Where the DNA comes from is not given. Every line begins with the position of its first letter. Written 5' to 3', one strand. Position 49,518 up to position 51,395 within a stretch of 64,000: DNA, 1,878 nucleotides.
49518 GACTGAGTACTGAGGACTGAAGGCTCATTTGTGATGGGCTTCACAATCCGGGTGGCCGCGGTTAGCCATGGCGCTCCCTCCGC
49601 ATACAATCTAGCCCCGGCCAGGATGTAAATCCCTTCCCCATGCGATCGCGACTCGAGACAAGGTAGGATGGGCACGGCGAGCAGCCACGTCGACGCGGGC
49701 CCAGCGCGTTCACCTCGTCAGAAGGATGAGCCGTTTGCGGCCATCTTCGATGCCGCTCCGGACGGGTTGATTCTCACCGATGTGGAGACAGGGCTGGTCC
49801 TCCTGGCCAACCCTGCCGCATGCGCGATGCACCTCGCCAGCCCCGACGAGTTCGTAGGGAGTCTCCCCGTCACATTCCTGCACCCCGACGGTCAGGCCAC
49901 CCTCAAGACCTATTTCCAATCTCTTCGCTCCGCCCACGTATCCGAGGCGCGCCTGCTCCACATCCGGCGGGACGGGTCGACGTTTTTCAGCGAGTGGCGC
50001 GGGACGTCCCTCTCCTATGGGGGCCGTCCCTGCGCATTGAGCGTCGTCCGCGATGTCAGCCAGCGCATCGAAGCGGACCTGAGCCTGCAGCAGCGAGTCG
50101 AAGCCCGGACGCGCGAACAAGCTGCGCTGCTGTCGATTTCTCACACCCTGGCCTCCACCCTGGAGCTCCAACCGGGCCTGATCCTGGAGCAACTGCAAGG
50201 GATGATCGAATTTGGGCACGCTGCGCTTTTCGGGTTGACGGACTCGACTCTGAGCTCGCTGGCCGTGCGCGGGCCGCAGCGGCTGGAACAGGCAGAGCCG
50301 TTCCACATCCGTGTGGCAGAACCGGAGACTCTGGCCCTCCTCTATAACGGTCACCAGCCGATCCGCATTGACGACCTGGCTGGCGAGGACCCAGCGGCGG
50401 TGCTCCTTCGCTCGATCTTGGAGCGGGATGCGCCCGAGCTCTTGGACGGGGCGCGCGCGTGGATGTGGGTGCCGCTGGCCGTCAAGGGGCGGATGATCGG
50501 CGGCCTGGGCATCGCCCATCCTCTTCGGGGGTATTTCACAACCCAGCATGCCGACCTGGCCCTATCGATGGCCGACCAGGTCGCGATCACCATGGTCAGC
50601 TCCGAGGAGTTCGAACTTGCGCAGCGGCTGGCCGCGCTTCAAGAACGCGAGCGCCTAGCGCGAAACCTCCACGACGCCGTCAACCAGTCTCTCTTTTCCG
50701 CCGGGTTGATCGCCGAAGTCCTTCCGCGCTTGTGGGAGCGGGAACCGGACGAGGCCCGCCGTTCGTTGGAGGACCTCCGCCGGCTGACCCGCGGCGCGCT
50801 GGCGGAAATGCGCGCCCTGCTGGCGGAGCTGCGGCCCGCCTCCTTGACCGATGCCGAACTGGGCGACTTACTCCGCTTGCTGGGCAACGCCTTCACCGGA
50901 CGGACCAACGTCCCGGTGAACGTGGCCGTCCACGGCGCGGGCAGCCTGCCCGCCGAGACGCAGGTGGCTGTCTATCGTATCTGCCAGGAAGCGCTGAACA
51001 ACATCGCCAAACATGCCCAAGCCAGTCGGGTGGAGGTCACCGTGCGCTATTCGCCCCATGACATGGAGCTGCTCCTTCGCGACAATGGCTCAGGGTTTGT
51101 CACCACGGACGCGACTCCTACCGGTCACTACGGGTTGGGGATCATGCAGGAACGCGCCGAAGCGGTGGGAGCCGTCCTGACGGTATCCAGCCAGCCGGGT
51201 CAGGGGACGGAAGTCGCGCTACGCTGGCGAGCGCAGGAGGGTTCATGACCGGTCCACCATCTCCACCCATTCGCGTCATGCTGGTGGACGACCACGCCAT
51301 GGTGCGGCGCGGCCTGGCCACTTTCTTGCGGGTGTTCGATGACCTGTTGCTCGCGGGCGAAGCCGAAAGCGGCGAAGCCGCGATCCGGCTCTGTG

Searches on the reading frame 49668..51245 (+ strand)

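Call 47: search_protein_families(library=pfam, proteins=[window:49668-51245:+], max_evalue=0.001)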
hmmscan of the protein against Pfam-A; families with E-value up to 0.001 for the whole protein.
window:49668-51245:+ (526 aa): 10 families
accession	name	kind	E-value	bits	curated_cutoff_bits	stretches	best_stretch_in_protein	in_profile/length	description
PF07730.19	HisKA_3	-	1.6e-17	64.2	24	1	326-393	1-68/68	Histidine kinase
PF02518.31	HATPase_c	-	3.9e-12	47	26.4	1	432-522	3-109/111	Histidine kinase-, DNA gyrase B-, and HSP90-like ATPase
PF00989.32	PAS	-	8.3e-09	35.9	22.6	1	23-130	3-113/113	PAS fold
PF13426.13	PAS_9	-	3.1e-08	34.3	27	1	31-132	1-103/103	PAS domain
PF01590.32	GAF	-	1.1e-06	29.7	22.4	1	155-308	7-132/133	GAF domain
PF13185.12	GAF_2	-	6e-06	26.9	28.6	1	173-309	12-135/136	GAF domain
PF13188.13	PAS_8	-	7.6e-06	26.1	21.8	1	23-55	3-34/65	PAS domain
PF13581.12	HATPase_c_2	-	1e-05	26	27.4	1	432-520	29-127/127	Histidine kinase-like ATPase domain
PF08448.16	PAS_4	-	0.00031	21.4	23.1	1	27-133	1-108/110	PAS fold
PF13492.12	GAF_3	-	0.00094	20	27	0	173-307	10-125/129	GAF domain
